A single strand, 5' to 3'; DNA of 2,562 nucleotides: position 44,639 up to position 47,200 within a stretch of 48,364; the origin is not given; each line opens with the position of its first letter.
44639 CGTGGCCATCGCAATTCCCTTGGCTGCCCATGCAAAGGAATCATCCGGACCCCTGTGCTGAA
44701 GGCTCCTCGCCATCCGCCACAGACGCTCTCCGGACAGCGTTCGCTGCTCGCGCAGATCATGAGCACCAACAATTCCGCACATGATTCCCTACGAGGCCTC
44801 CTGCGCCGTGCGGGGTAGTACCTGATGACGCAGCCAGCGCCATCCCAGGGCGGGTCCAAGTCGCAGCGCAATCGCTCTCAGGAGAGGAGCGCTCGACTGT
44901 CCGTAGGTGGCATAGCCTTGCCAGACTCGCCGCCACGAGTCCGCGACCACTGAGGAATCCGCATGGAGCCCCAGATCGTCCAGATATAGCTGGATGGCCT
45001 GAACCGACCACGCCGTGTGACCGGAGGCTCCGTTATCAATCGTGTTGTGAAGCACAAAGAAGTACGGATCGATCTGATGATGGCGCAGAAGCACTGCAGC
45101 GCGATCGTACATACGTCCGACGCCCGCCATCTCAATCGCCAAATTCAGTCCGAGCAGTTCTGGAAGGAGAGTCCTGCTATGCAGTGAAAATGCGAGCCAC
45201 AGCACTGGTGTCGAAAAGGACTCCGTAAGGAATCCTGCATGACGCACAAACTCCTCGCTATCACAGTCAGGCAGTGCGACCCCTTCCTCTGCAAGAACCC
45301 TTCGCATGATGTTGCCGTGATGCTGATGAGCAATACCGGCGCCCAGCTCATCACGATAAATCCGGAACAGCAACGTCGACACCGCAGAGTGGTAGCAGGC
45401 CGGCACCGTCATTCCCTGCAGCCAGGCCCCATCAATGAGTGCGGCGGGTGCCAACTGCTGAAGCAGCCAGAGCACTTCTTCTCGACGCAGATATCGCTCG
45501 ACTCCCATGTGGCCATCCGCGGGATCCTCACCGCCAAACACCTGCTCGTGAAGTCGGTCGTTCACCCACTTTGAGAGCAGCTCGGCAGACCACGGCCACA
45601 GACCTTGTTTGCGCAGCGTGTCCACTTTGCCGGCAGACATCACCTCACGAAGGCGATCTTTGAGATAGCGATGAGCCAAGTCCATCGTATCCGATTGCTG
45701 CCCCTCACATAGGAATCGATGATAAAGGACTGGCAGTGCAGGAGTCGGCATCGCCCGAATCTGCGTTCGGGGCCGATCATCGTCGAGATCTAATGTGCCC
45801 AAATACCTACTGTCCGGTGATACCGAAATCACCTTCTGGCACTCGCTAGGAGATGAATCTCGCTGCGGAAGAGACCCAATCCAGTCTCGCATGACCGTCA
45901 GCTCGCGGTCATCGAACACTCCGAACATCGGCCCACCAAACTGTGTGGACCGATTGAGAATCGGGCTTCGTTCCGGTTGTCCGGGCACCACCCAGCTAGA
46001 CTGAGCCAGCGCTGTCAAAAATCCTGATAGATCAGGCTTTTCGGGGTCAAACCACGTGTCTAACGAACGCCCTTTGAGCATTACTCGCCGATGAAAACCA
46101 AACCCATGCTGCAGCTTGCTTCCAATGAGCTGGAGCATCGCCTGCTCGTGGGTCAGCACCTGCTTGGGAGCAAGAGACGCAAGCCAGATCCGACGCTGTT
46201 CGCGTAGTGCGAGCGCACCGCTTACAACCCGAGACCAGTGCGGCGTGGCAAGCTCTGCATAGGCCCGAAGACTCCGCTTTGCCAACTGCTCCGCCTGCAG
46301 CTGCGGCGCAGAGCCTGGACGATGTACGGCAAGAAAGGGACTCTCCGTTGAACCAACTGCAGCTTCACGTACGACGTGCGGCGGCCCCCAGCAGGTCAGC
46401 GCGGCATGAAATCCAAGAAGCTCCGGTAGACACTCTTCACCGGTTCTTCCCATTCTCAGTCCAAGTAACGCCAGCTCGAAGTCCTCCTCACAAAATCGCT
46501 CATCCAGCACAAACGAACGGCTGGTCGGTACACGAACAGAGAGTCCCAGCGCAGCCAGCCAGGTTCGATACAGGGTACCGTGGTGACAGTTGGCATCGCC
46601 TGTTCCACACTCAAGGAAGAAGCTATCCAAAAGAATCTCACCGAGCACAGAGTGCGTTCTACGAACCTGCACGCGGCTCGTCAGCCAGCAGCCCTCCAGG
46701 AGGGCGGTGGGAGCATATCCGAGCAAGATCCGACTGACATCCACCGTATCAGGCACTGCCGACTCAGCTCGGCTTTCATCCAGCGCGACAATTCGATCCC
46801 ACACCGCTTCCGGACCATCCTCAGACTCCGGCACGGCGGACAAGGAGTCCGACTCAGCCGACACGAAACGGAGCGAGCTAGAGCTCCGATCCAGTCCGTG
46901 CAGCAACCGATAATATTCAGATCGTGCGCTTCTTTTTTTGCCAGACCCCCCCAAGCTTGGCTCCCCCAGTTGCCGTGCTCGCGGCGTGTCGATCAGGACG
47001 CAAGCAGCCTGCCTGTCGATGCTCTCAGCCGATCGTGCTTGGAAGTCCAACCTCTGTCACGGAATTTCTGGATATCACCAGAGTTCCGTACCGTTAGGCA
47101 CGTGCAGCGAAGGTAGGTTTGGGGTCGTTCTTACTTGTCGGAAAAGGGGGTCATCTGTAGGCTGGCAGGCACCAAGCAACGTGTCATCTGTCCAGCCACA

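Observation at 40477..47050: Compact operon: HDO-HDO fusion, AsnB-like amidotransferase, AurF-like diiron oxygenase and PLD-like membrane protein. Candidate undescribed N-oxidising biosynthetic pathway.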

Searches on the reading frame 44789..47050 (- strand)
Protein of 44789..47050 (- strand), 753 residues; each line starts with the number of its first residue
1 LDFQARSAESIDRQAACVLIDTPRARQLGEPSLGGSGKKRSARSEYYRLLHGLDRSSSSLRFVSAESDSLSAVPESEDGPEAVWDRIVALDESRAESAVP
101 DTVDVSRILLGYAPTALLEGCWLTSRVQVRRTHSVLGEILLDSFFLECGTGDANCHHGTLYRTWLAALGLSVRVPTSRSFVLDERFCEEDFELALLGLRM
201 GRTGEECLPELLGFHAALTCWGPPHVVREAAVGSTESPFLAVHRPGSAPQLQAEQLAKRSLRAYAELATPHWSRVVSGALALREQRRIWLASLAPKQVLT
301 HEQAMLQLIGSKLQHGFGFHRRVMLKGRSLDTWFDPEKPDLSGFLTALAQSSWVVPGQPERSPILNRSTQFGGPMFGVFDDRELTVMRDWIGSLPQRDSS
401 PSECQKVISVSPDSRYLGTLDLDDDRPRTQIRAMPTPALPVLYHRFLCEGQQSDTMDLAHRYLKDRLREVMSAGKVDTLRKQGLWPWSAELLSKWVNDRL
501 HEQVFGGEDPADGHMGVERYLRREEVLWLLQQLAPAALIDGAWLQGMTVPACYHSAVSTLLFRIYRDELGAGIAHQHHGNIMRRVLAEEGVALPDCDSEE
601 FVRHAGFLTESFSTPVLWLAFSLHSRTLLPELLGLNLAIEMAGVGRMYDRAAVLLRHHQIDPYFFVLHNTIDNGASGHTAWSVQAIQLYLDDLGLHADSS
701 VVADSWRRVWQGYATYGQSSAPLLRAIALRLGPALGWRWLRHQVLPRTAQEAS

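Call 4: search_protein_families(library=pfam, proteins=[window:44789-47050:-], max_evalue=0.1)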
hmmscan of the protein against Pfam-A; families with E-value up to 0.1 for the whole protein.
window:44789-47050:- (753 aa): 1 family
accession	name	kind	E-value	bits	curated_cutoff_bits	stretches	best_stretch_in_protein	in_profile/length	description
PF14518.11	Haem_oxygenas_2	-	6.5e-22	78.6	28.9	2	528-709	2-173/177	Iron-containing redox enzyme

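Call 5: search_protein_families(library=ncbifam, proteins=[window:44789-47050:-], max_evalue=0.1)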
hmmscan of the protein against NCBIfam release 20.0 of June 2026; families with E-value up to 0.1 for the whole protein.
window:44789-47050:- (753 aa): 0 families

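Call 7: find_encoding_contigs(protein=window:44789-47050:-, flank=10000)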
Protein window:44789-47050:- (753 aa): no gene with exactly this product is on record in the collection.

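Call 9: find_homologous_proteins(query=window:44789-47050:-)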
Query window:44789-47050:- (753 aa): 12 proteins with E <= 0.001 among 8000 candidates.
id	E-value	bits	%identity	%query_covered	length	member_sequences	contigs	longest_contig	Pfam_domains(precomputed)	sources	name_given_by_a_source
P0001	0.0e+0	1654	100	96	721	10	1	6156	PF14518.12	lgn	-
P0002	0.0e+0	1401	85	96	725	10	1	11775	PF14518.12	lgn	-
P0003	0.0e+0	1246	76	96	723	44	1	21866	PF14518.12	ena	-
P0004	0.0e+0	1106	69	95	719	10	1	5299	PF14518.12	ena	-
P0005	5.2e-199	681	50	94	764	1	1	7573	PF14518.12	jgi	jgi:hypothetical protein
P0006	2.6e-189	649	48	88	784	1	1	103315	PF14518.12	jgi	jgi:heme oxygenase-like protein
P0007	5.2e-143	496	43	86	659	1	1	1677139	PF14518.12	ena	-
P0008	9.0e-68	247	30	85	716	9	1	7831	PF14518.12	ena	-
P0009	3.8e-62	229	32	81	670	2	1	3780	PF14518.12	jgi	-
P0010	8.4e-62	227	32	85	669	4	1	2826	PF14518.12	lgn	-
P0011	1.8e-60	223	29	80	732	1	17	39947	PF14518.12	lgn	-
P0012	2.1e-59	220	31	80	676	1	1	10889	PF14518.12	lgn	-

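Call 10: find_encoding_contigs(protein=P0003, flank=10000, max_places=2)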
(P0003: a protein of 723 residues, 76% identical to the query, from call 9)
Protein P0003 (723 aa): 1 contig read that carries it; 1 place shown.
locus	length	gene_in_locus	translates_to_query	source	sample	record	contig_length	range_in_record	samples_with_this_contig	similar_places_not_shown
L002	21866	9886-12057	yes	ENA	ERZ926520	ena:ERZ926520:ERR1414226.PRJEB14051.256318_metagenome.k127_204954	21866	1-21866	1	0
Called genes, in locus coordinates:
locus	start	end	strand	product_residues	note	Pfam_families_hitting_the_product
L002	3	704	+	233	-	?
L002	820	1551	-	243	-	PF18686:DUF5636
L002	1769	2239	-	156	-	PF00069:Pkinase, PF07714:PK_Tyr_Ser-Thr, PF01636:APH (faint)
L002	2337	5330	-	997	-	PF00069:Pkinase, PF07714:PK_Tyr_Ser-Thr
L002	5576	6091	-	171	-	-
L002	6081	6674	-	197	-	-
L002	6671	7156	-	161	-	-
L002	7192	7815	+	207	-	PF00440:TetR_N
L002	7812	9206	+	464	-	PF01425:Amidase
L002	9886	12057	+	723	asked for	PF14518:Haem_oxygenas_2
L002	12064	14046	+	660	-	PF13522:GATase_6, PF13537:GATase_7, PF00733:Asn_synthase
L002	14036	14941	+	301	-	-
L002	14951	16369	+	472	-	PF13091:PLDc_2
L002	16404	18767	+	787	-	PF22680:Glyco_hydro_123_N_2 (weak), PF13320:GH123_cat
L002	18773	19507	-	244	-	PF02517:Rce1-like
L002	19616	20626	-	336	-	PF20551:DUF6765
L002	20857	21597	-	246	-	PF00069:Pkinase, PF07714:PK_Tyr_Ser-Thr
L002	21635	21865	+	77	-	?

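Call 11: find_encoding_contigs(protein=P0006, flank=10000, max_places=2)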
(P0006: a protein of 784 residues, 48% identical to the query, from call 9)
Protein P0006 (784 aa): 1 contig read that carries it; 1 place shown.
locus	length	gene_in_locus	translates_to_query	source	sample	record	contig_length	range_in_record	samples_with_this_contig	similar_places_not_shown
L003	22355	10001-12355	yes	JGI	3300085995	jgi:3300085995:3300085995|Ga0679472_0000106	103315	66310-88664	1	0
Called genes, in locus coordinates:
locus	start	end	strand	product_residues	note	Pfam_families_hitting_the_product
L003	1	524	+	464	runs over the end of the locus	-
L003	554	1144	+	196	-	-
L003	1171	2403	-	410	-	-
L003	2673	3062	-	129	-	-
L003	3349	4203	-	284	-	-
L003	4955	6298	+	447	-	PF05168:HEPN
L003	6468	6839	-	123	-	-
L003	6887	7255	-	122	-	-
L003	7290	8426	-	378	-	PF01569:PAP2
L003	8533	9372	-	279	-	PF00730:HhH-GPD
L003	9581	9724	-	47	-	-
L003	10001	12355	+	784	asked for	PF14518:Haem_oxygenas_2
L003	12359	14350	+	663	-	PF13522:GATase_6, PF13537:GATase_7, PF00733:Asn_synthase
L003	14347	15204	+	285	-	PF11583:AurF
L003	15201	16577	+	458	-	PF13091:PLDc_2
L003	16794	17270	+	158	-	PF00111:Fer2, PF01799:Fer2_2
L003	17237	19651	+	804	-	PF01315:Ald_Xan_dh_C, PF02738:MoCoBD_1, PF20256:MoCoBD_2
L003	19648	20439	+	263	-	PF00941:FAD_binding_5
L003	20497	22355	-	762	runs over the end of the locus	PF08446:PAS_2, PF01590:GAF, PF00360:PHY, PF00512:HisKA, PF02518:HATPase_c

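Call 12: find_encoding_contigs(protein=P0007, flank=10000, max_places=2)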
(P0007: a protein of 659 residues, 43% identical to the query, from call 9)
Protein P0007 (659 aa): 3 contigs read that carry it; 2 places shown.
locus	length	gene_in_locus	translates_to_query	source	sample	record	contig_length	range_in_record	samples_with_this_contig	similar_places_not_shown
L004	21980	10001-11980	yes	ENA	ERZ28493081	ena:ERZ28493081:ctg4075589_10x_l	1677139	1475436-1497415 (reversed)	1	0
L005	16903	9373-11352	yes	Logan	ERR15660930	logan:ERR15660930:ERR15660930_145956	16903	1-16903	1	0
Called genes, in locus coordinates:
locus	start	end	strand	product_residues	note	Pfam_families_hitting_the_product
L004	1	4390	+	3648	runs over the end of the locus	PF03534:SpvB, PF05593:RHS_repeat (faint), PF13517:FG-GAP_3 (faint), PF12256:TcdB_toxin_midN, PF25023:TEN_YD-shell (faint)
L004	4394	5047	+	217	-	-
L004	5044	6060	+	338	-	-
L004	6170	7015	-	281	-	PF01545:Cation_efflux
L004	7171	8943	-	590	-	-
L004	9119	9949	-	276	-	PF02517:Rce1-like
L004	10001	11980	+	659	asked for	PF14518:Haem_oxygenas_2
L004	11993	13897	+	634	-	PF13522:GATase_6, PF13537:GATase_7, PF00733:Asn_synthase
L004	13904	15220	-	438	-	PF13091:PLDc_2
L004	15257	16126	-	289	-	PF11583:AurF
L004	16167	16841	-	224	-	-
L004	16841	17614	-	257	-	PF03682:UPF0158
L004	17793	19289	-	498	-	PF00370:FGGY_N, PF02782:FGGY_C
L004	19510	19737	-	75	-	-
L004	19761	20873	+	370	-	PF03781:FGE-sulfatase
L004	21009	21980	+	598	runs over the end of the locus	PF16697:Yop-YscD_cpl, PF00498:FHA, PF01590:GAF, PF13185:GAF_2, PF13492:GAF_3 (weak), PF00211:Guanylate_cyc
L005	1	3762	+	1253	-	?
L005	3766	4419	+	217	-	-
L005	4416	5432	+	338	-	-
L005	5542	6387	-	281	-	PF01545:Cation_efflux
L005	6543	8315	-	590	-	-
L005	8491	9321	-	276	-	PF02517:Rce1-like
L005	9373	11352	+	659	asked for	PF14518:Haem_oxygenas_2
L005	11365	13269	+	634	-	PF13522:GATase_6, PF13537:GATase_7, PF00733:Asn_synthase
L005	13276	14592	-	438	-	PF13091:PLDc_2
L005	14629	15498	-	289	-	PF11583:AurF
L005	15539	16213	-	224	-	-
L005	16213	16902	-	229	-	?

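Call 14: find_encoding_contigs(protein=P0011, flank=10000, max_places=2)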
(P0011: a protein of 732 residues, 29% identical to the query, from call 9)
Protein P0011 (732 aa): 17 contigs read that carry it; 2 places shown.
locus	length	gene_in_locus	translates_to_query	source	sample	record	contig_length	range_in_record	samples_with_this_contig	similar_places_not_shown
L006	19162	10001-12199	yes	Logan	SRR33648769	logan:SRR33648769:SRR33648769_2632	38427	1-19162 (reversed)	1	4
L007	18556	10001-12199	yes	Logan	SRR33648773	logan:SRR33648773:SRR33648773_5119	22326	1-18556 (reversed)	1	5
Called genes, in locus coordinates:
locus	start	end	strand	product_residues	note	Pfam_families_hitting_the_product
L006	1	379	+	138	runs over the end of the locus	PF00061:Lipocalin (weak), PF08212:Lipocalin_2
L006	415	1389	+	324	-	PF00487:FA_desaturase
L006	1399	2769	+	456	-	PF01266:DAO, PF01593:Amino_oxidase (weak), PF13450:NAD_binding_8, PF01593:Amino_oxidase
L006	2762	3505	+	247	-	PF07103:DUF1365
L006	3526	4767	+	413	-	PF02353:CMAS, PF13489:Methyltransf_23, PF13847:Methyltransf_31 (weak), PF08241:Methyltransf_11, PF08242:Methyltransf_12, PF13649:Methyltransf_25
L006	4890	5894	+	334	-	PF13353:Fer4_12 (weak), PF04055:Radical_SAM, PF06463:Mob_synth_C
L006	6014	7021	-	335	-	PF13511:DUF4124 (weak), PF01963:TraB_PrgY_gumN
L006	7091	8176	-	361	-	PF00487:FA_desaturase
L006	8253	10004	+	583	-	PF02543:Carbam_trans_N, PF16861:Carbam_trans_C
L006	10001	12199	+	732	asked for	PF14518:Haem_oxygenas_2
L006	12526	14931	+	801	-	-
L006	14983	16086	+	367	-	PF20968:MASE8, PF00990:GGDEF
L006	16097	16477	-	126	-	-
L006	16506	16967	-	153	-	PF01346:FKBP_N, PF00254:FKBP_C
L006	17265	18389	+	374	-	PF02463:SMC_N, PF13476:AAA_23, PF13304:AAA_21, PF13175:AAA_15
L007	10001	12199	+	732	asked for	PF14518:Haem_oxygenas_2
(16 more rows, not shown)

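Call 15: find_encoding_contigs(protein=P0012, flank=10000, max_places=2)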
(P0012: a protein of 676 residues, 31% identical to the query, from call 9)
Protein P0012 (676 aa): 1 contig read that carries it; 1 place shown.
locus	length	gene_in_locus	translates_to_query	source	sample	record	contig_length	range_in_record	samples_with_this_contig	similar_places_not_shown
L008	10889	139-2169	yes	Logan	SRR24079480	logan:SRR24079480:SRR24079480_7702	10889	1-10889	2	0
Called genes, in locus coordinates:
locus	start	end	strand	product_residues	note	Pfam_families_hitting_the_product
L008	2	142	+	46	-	?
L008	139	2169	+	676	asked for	PF14518:Haem_oxygenas_2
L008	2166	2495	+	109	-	-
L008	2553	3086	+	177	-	PF00258:Flavodoxin_1, PF12641:Flavodoxin_3 (faint), PF12724:Flavodoxin_5 (weak)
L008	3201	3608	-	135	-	PF00903:Glyoxalase, PF06983:3-dmu-9_3-mt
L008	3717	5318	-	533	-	PF01266:DAO (weak), PF01593:Amino_oxidase, PF13450:NAD_binding_8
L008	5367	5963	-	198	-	-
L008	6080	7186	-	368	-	PF01734:Patatin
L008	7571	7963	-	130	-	PF01814:Hemerythrin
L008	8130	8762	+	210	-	-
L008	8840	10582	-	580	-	PF21810:DUF6880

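Call 16: find_encoding_contigs(protein=P0008, flank=10000, max_places=2)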
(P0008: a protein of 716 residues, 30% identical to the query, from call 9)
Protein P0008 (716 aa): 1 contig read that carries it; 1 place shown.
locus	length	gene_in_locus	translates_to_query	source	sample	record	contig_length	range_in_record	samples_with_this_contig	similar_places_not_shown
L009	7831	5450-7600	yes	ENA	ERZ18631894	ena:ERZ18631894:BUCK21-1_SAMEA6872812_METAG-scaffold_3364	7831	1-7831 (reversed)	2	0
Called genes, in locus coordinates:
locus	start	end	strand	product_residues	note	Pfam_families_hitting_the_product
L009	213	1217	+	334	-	PF13353:Fer4_12 (weak), PF04055:Radical_SAM, PF06463:Mob_synth_C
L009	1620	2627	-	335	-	PF01963:TraB_PrgY_gumN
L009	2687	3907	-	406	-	PF00487:FA_desaturase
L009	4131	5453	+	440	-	PF02543:Carbam_trans_N, PF16861:Carbam_trans_C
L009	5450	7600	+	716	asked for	PF14518:Haem_oxygenas_2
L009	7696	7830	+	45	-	?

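Call 24: find_related_loci(query=A1, collection=genome_contigs, flank=10000)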
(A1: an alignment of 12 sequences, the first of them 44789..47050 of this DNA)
Query A1 (753 aa) in genome_contigs; peptide patterns used: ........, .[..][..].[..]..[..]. (x = any residue, [..] = any of these).
121 stretches matched a pattern; 83 encode a relative of the query (tblastn E <= 1e-3); the best 80 are kept; 80 distinct loci.
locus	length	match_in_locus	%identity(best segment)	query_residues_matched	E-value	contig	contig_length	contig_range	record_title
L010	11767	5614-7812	75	20-753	0e+0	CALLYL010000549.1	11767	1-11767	MAG TPA_asm: uncultured Myxococcales bacterium isolate SRR5676476_bin.50_CONCOCT_v1.1_MAG genome assembly, contig: ERZ72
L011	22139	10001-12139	56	37-753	0e+0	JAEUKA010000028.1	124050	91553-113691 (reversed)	MAG: Myxococcales bacterium isolate new MAG-83 k141_2316417, whole genome shotgun sequence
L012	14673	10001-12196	48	33-753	0e+0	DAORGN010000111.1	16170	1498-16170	MAG TPA_asm: Pseudomonadota bacterium isolate AMR_MDS_0801 NODE_1479_length_16170_cov_6.579708, whole genome shotgun seq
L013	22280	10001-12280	49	2-753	0e+0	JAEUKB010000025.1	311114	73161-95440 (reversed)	MAG: Myxococcales bacterium isolate new MAG-84 k141_1559353, whole genome shotgun sequence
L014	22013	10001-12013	50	81-745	0e+0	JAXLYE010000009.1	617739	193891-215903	MAG: Polyangia bacterium isolate STL-MYX5 C1.81.fa-9, whole genome shotgun sequence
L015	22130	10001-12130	48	29-741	0e+0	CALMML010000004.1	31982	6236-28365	MAG TPA_asm: uncultured Myxococcales bacterium isolate SRR5676451_bin.61_CONCOCT_v1.1_MAG genome assembly, contig: ERZ72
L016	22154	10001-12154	47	81-750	3e-173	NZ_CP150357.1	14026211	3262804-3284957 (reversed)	Sorangium sp. So ce1078 chromosome, complete genome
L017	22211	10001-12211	46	41-750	1e-169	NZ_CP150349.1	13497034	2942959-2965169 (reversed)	Sorangium sp. So ce726 chromosome, complete genome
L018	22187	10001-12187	46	60-750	6e-169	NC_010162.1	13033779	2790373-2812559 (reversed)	Sorangium cellulosum So ce56, complete sequence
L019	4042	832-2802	47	81-744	6e-171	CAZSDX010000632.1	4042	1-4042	MAG TPA_asm: uncultured Polyangiaceae bacterium isolate SRP290908_co2_191 genome assembly, contig: NODE_33868_length_404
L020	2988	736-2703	45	79-744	2e-164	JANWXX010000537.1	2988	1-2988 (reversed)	MAG: Polyangiaceae bacterium isolate SKYG56 NODE_537_length_2988_cov_3.510821, whole genome shotgun sequence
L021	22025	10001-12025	46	91-735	1e-152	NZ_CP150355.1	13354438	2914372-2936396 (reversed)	Sorangium sp. So ce1000 chromosome, complete genome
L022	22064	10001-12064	49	79-750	1e-175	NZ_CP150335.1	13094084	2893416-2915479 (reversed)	Sorangium sp. So ce375 chromosome, complete genome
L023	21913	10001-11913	48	84-740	4e-110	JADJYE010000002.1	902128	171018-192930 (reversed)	MAG: Polyangiaceae bacterium isolate Lyne_18-Q3-R50-59_BAT3C.601 tig00002737-10-9003190, whole genome shotgun sequence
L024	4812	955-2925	31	40-720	6e-74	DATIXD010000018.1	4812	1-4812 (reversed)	MAG TPA_asm: Methylococcaceae bacterium isolate SMAG_U15240 k141_1414838, whole genome shotgun sequence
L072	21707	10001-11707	45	108-713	2e-40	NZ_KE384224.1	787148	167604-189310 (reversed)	Methylococcus capsulatus str. Texas = ATCC 19069 H156DRAFT_scaffold00001.1, whole genome shotgun sequence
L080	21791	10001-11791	26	108-717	3e-35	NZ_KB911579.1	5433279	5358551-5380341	Salinispora oceanensis strain DSM 45547 SALPAC4DRAFT_scaffold1.1, whole genome shotgun sequence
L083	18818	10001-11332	38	289-744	2e-79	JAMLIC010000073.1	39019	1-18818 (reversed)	MAG: Planctomycetota bacterium isolate ACE_NR_PLAN1 ACE_NR_PLAN1_73, whole genome shotgun sequence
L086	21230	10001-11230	26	302-716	8e-27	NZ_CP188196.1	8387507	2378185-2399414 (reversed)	Bradyrhizobium genosp. A strain BDV5028 chromosome, complete genome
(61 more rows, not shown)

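Call 27: search_solved_structures(query=window:44789-47050:-, max_evalue=1, show_alignments=2)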
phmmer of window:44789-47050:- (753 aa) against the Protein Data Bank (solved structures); distinct sequences matched with E-value up to 1: 0.

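Call 39: search_solved_structures(query=A1, max_evalue=10, show_alignments=2)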
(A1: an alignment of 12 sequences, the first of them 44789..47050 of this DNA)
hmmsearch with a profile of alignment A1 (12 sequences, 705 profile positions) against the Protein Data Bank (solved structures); distinct sequences matched with E-value up to 10: 5.
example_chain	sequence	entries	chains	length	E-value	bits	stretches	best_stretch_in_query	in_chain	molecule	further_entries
6m9r_A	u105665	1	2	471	0.076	14.4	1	439-544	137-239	SznF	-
6m9s_A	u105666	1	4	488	0.082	14.3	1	439-544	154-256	SznF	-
6vzy_A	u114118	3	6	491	0.082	14.3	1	439-544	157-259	Cupin domain-containing diiron protein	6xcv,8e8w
2maj_A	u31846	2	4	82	0.2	13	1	412-466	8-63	Stromal interaction molecule 1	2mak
9pfw_A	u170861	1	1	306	0.85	10.9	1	508-545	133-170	Iron-containing redox enzyme family protein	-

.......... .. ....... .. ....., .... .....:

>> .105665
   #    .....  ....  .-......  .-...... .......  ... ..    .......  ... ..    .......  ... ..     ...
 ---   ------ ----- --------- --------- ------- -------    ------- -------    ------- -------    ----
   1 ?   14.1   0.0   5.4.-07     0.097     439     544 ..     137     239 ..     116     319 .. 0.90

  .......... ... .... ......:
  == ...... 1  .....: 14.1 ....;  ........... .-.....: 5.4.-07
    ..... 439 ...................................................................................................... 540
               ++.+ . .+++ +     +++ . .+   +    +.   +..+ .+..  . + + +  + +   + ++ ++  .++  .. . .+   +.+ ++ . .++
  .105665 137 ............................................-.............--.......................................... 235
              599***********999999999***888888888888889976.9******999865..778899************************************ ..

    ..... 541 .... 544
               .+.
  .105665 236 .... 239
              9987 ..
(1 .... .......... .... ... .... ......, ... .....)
